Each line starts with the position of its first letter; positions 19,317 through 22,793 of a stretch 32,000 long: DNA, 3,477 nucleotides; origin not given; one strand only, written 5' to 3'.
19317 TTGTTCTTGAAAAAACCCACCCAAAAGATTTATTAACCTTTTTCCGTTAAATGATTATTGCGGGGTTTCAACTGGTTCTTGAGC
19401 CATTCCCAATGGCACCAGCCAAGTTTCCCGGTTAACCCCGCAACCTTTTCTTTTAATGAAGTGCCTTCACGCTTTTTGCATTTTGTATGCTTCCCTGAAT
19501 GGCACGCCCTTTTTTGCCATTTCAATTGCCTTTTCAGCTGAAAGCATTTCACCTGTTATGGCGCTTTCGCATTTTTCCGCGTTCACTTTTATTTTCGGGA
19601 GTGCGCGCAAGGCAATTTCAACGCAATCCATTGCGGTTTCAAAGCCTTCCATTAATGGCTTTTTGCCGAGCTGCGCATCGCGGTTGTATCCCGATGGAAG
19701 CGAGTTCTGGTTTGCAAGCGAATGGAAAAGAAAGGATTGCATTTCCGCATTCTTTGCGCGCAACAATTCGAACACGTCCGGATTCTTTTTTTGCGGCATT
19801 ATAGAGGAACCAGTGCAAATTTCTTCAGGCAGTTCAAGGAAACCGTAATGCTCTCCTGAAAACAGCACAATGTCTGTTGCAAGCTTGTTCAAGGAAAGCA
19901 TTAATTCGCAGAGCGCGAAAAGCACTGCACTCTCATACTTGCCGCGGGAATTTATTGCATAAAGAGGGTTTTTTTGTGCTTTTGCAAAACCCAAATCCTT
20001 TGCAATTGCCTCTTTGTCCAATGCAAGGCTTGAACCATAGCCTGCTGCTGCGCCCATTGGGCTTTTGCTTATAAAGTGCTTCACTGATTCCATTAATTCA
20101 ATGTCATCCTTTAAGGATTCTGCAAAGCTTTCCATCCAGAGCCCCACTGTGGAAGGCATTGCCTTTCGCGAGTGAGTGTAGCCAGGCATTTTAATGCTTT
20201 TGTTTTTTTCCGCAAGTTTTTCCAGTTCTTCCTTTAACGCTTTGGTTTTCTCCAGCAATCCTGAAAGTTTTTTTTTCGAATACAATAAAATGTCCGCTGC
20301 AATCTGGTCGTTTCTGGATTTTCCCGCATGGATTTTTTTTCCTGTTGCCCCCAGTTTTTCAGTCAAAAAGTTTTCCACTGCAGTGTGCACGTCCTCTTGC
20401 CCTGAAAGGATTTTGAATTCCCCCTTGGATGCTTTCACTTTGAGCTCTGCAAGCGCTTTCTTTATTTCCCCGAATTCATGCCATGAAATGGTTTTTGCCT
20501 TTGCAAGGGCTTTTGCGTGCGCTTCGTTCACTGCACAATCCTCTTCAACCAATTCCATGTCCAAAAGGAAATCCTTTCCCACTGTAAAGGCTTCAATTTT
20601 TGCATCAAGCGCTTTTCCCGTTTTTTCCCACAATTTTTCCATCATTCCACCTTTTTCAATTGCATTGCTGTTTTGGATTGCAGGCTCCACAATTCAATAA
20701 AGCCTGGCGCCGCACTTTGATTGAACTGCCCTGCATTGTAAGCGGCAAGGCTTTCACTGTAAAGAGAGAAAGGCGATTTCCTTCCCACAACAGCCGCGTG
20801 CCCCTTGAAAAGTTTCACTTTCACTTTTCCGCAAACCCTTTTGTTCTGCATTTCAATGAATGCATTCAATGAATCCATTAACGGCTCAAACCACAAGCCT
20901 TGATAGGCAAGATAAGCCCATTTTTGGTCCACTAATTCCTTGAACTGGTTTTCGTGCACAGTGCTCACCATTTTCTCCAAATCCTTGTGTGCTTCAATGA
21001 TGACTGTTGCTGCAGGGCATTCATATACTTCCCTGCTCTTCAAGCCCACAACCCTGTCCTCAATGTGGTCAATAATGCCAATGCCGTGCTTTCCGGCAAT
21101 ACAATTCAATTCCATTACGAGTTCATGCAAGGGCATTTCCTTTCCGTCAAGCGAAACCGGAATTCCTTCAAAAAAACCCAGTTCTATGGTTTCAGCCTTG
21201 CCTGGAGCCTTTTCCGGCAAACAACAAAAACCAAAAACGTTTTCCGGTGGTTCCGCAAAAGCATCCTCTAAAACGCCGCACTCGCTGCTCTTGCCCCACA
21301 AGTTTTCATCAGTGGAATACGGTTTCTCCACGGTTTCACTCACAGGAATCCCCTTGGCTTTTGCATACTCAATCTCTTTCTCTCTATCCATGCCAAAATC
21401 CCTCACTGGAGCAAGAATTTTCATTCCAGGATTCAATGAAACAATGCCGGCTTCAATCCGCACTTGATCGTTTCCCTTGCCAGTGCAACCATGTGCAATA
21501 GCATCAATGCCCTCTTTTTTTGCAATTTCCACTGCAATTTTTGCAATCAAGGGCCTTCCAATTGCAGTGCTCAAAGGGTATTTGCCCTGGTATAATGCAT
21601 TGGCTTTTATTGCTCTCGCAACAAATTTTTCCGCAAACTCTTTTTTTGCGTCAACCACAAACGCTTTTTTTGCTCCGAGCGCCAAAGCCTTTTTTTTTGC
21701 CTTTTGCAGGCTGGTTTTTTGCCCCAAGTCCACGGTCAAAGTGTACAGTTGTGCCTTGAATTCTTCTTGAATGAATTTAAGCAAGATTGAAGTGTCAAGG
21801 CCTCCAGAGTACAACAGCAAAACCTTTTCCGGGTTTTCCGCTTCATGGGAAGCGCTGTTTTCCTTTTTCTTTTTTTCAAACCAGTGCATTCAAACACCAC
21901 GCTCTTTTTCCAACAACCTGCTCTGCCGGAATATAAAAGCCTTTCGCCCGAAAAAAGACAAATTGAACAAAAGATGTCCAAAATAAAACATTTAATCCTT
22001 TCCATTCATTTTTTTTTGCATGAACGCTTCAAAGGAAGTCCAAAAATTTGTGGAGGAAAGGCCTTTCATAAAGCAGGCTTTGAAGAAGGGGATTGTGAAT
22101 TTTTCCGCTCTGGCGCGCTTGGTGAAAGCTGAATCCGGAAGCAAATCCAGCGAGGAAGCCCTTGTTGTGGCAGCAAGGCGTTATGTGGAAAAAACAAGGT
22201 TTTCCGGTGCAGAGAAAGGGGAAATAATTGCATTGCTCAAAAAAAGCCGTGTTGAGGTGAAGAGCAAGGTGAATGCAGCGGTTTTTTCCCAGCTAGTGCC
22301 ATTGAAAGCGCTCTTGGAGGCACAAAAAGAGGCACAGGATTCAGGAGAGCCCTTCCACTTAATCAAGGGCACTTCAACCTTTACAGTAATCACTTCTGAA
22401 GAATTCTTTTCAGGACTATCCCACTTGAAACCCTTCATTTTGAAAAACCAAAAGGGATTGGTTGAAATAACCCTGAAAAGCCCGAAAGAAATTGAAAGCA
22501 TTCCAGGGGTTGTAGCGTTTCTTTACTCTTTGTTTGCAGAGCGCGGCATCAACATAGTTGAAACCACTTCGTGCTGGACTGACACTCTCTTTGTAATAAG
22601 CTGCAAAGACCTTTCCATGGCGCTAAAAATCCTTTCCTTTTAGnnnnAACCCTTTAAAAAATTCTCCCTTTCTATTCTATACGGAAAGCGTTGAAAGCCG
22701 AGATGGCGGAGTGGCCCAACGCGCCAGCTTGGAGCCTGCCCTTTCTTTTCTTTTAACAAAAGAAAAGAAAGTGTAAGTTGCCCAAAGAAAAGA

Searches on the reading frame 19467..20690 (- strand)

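Call 9: search_protein_families(library=pfam, proteins=[window:19467-20690:-], max_evalue=0.001)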
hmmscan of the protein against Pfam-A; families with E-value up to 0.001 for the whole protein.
window:19467-20690:- (407 aa): 1 family
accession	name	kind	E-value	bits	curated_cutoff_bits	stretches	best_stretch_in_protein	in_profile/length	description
PF00206.25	Lyase_1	-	1.4e-53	182.8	27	1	29-314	8-307/312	Lyase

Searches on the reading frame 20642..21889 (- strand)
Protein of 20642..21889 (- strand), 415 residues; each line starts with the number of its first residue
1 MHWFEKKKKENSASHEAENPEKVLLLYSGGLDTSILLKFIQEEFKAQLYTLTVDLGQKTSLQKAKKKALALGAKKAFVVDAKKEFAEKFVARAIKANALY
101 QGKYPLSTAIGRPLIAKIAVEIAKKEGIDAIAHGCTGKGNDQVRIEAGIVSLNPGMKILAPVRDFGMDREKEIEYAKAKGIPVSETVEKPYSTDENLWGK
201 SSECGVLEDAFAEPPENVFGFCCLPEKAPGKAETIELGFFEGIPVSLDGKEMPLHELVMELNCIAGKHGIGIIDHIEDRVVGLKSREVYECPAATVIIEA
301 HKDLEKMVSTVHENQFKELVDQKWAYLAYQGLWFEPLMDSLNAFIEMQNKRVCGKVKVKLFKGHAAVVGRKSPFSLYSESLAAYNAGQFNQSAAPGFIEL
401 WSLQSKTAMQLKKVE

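Call 9: search_protein_families(library=pfam, proteins=[window:20642-21889:-], max_evalue=0.001)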
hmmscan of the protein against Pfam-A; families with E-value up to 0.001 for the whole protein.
window:20642-21889:- (415 aa): 4 families
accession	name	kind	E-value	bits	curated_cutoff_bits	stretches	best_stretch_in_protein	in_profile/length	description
PF20979.2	Arginosuc_syn_C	-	7.2e-83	277.9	27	1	191-407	1-218/219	Arginosuccinate synthase C-terminal domain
PF00764.25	Arginosuc_synth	-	9.1e-64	214.8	27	1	22-182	1-162/162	Arginosuccinate synthase N-terminal HUP domain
PF06508.19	QueC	-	7.2e-06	26.1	22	1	22-187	1-181/210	Queuosine biosynthesis protein QueC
PF24167.1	DUF7411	-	2.2e-05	24.6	28.7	1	22-135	2-103/194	Family of unknown function (DUF7411)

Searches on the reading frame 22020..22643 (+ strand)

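Call 9: search_protein_families(library=pfam, proteins=[window:22020-22643:+], max_evalue=0.001)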
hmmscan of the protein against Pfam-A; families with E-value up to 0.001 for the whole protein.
window:22020-22643:+ (207 aa): 2 families
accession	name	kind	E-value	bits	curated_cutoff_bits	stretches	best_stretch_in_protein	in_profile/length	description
PF24367.1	DUF7523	-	7.7e-08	33.2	27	1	7-68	6-63/158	Family of unknown function (DUF7523)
PF13840.12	ACT_7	-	0.00026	21.2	27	1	148-205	7-63/65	ACT domain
